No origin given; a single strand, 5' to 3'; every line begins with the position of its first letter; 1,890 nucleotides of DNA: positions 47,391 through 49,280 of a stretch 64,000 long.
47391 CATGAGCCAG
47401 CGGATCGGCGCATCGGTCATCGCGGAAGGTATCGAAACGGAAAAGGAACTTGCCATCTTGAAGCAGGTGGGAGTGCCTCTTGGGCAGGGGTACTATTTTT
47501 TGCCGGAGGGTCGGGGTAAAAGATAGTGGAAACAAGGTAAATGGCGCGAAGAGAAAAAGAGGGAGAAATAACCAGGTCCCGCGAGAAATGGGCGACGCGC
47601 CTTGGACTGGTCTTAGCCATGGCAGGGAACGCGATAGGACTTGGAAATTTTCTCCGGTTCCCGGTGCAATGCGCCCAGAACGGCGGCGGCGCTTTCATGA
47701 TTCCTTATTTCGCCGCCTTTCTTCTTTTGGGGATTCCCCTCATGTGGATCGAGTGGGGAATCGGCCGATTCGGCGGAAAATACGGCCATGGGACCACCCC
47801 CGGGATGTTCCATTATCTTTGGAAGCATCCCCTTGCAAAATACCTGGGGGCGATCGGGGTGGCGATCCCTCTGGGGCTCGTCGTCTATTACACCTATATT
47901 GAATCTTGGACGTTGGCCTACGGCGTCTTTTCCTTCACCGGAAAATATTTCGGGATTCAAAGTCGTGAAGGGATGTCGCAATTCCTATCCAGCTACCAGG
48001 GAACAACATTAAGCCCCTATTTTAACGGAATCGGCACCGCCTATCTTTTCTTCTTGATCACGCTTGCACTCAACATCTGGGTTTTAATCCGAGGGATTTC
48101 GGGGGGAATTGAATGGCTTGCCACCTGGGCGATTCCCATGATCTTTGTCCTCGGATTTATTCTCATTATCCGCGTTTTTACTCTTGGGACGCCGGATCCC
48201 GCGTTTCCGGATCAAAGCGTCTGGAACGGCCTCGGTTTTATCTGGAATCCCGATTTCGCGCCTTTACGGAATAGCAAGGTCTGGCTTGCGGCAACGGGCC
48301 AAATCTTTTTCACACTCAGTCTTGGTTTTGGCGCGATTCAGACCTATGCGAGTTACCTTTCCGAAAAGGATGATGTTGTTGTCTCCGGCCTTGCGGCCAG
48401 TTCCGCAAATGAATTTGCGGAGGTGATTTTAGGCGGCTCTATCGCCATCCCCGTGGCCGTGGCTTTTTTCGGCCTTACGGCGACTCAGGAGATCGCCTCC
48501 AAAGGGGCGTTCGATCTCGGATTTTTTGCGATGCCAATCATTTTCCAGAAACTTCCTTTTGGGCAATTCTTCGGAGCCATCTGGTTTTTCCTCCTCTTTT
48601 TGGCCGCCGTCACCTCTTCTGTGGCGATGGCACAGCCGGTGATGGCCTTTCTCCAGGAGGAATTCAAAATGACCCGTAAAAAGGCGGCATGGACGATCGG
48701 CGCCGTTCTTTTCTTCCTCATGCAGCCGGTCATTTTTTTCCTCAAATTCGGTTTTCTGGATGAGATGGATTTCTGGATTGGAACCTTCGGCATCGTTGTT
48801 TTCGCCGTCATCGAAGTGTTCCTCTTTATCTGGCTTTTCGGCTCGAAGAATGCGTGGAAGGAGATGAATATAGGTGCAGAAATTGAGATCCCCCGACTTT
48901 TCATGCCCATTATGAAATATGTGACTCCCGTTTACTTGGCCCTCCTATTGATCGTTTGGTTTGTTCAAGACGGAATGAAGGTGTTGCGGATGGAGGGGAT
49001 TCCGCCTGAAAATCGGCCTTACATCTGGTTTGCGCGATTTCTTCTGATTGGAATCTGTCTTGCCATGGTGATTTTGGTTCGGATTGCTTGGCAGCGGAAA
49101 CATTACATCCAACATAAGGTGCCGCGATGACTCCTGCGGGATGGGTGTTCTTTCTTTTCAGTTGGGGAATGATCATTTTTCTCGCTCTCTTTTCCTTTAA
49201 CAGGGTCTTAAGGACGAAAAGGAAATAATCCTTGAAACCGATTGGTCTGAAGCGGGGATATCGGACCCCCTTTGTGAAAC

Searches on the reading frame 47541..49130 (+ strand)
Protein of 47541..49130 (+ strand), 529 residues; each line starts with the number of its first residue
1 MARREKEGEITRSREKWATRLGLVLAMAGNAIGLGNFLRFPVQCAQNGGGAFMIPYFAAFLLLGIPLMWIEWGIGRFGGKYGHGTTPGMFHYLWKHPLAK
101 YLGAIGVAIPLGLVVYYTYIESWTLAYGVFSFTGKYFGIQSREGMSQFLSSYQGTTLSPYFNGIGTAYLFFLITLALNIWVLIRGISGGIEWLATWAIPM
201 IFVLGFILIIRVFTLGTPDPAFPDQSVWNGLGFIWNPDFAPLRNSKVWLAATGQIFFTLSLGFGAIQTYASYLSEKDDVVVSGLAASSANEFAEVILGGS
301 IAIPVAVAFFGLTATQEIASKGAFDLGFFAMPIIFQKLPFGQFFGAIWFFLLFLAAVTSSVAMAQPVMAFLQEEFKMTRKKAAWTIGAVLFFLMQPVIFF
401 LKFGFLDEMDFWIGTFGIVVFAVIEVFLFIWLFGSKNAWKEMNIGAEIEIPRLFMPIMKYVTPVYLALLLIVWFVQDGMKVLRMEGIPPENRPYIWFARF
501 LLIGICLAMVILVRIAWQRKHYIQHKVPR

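Call 70: search_protein_families(library=pfam, proteins=[window:47541-49130:+], max_evalue=0.00001)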
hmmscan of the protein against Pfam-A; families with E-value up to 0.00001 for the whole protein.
window:47541-49130:+ (529 aa): 1 family
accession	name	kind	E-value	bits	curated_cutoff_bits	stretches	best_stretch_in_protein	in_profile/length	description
PF00209.24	SNF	-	1.8e-50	172.6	27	2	172-514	181-514/524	Sodium:neurotransmitter symporter family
